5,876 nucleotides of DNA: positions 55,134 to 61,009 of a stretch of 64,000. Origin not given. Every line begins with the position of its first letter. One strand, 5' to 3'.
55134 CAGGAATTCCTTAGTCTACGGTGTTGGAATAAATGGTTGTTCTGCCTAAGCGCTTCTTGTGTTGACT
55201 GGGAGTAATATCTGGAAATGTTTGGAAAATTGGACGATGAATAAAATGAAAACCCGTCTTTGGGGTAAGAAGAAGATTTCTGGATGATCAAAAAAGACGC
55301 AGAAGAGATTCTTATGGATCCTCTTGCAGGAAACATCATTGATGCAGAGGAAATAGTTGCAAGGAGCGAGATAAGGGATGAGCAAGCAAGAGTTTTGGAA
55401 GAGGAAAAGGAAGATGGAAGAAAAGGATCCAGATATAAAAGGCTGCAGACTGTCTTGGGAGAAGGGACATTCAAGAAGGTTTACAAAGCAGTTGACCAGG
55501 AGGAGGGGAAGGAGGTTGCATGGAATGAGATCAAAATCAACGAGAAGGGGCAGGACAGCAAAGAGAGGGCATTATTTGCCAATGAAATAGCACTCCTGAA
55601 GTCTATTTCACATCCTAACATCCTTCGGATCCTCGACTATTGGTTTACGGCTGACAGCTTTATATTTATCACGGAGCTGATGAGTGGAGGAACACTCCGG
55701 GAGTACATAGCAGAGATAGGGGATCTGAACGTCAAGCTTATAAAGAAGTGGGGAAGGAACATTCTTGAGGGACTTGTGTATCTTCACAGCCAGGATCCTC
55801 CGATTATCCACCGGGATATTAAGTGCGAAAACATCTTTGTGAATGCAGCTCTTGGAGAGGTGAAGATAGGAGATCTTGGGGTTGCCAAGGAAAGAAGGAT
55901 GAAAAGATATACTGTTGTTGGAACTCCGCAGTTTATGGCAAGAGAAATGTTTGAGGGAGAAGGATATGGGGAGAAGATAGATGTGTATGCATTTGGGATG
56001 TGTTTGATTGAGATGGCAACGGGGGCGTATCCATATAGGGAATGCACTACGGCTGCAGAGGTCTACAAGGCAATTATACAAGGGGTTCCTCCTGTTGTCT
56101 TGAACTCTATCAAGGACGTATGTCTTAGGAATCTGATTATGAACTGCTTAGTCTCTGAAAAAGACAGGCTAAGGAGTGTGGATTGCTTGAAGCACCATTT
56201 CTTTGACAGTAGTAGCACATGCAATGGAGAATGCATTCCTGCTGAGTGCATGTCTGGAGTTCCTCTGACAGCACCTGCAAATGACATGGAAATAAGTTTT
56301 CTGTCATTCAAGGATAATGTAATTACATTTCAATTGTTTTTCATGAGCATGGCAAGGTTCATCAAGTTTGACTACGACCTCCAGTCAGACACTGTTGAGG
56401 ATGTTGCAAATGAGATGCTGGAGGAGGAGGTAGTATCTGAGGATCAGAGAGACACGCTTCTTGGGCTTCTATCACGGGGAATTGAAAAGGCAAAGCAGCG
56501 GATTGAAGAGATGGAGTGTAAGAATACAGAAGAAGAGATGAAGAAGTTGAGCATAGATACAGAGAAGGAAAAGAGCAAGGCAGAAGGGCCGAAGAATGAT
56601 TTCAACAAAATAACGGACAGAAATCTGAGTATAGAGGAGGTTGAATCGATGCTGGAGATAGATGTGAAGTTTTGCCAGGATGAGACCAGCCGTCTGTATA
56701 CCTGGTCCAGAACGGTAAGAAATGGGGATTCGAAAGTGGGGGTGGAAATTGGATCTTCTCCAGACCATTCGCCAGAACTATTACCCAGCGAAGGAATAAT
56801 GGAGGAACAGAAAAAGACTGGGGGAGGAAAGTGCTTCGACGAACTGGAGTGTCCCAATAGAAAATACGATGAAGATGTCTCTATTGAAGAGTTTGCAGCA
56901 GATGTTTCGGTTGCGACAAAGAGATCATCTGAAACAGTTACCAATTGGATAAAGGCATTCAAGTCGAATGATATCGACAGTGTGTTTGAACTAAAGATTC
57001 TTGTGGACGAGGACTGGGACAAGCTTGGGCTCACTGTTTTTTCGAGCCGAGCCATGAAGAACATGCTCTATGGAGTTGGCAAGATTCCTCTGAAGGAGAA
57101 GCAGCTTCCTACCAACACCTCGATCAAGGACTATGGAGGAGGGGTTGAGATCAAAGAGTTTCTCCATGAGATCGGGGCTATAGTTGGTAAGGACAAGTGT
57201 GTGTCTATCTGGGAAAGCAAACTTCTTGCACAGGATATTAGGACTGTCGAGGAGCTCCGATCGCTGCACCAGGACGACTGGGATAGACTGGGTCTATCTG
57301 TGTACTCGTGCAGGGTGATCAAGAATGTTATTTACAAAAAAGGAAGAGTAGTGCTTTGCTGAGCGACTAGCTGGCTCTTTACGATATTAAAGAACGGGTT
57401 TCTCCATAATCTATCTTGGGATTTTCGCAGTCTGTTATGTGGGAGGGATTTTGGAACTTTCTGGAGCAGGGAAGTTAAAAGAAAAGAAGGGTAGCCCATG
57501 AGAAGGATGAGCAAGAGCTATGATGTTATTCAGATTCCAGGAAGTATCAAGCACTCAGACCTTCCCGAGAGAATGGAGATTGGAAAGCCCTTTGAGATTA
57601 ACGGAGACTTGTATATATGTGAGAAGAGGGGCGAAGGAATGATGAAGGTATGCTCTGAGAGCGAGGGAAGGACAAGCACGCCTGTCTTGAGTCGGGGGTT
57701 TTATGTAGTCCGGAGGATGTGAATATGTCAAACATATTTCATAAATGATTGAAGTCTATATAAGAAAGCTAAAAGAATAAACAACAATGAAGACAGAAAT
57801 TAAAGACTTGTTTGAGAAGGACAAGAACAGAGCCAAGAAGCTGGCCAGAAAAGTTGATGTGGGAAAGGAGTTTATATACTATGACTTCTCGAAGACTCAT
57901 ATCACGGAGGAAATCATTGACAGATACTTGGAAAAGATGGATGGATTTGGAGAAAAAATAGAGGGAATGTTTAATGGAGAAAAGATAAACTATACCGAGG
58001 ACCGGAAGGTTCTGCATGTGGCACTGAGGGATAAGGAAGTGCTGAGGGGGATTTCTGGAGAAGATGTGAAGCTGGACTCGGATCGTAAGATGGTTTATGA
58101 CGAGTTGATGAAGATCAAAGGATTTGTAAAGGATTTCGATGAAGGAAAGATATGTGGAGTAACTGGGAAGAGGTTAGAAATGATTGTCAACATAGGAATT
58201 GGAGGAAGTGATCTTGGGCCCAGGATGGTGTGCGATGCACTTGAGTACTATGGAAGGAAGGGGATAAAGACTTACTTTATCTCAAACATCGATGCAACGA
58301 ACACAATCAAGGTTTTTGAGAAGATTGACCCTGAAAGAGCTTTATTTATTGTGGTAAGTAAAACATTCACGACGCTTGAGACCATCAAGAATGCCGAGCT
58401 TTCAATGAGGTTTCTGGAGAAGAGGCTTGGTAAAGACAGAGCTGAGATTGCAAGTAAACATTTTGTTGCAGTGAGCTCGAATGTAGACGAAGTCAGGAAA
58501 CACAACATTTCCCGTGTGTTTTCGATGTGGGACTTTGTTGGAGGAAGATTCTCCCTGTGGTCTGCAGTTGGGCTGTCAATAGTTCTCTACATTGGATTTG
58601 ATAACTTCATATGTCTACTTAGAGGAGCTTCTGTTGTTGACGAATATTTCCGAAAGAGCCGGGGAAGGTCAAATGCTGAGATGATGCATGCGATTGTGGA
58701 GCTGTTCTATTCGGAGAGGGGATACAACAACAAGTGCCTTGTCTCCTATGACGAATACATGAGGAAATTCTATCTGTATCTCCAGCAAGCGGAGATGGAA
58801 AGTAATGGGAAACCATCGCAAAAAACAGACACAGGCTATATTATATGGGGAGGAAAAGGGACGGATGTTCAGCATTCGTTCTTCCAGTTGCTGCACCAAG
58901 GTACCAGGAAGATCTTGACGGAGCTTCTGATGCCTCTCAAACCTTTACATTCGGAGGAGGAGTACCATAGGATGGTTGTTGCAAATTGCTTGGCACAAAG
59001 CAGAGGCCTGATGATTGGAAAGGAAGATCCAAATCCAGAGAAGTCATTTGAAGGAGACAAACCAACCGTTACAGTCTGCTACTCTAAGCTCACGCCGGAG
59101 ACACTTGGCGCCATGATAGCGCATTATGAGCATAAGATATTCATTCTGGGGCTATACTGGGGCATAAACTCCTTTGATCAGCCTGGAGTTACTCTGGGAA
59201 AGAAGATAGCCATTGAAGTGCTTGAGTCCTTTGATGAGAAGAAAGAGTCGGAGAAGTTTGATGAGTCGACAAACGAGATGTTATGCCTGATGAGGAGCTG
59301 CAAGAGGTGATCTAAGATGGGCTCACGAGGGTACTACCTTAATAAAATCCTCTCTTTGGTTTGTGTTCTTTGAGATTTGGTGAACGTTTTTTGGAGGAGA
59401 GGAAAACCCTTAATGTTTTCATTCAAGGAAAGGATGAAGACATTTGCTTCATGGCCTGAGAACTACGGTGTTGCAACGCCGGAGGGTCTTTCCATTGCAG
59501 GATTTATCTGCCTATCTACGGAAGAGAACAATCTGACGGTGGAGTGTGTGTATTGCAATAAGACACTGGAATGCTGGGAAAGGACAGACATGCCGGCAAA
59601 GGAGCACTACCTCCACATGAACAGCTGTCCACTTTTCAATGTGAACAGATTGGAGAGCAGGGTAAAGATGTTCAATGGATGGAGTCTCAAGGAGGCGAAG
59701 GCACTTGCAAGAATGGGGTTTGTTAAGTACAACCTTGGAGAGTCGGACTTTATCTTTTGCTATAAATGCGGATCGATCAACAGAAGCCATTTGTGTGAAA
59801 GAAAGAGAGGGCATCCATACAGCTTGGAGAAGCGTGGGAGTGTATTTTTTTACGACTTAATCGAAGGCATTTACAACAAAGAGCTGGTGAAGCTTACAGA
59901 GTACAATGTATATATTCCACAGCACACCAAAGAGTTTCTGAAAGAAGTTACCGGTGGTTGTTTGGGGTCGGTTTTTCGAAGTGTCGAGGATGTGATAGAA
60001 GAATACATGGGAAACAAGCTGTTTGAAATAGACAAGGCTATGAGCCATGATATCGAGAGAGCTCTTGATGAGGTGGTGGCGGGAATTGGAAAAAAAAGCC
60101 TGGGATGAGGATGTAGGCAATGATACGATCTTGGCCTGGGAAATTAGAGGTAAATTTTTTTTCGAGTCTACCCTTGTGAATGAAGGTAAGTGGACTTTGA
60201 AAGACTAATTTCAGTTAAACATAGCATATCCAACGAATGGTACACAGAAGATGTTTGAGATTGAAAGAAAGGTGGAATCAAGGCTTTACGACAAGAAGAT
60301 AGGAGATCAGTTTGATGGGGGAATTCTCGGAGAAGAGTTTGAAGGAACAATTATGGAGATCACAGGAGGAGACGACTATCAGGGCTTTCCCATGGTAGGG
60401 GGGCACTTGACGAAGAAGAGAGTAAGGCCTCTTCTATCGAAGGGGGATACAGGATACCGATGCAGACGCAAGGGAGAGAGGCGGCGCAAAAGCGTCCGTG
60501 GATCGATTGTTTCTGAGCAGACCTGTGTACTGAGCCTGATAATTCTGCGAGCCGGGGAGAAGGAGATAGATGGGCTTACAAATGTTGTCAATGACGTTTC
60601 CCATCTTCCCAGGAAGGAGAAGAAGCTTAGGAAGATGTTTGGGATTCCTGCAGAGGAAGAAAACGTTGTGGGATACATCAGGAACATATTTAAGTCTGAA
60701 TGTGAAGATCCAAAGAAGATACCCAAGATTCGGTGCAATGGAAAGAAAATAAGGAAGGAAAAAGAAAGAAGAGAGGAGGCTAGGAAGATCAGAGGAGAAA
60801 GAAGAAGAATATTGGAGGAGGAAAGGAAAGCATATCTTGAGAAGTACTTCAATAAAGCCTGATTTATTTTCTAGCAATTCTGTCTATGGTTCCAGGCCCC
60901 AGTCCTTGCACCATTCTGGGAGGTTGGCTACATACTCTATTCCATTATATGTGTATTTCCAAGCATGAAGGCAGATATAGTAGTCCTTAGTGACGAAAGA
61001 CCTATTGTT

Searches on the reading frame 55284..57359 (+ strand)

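Call 35: search_protein_families(library=pfam, proteins=[window:55284-57359:+], max_evalue=0.001)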
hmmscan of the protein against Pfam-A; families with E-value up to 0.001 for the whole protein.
window:55284-57359:+ (692 aa): 5 families
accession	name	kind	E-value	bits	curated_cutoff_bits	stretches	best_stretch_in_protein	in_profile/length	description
PF00069.31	Pkinase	-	6.3e-51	173.7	31.7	1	55-307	4-263/263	Protein kinase domain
PF07714.23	PK_Tyr_Ser-Thr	-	5.2e-37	128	23.1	1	54-293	3-245/258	Protein tyrosine and serine/threonine kinase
PF12202.14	OSR1_C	-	2.6e-05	24.6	22.4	1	360-387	22-49/63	Oxidative-stress-responsive kinase 1 C-terminal domain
PF17667.7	Pkinase_fungal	-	0.00021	20.6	24.1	0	171-226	305-368/387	Fungal protein kinase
PF24889.1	CCTL2_WNK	-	0.001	19.4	27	0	357-405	23-71/75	WNK CCTL2 domain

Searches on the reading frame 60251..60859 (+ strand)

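Call 64: search_protein_families(library=pfam, proteins=[window:60251-60859:+], max_evalue=0.1)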
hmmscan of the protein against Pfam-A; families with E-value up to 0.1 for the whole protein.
window:60251-60859:+ (203 aa): 1 family
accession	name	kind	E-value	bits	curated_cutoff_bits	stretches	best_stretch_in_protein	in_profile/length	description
PF01092.24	Ribosomal_S6e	-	4.1e-41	140.2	26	1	2-111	16-125/125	Ribosomal protein S6e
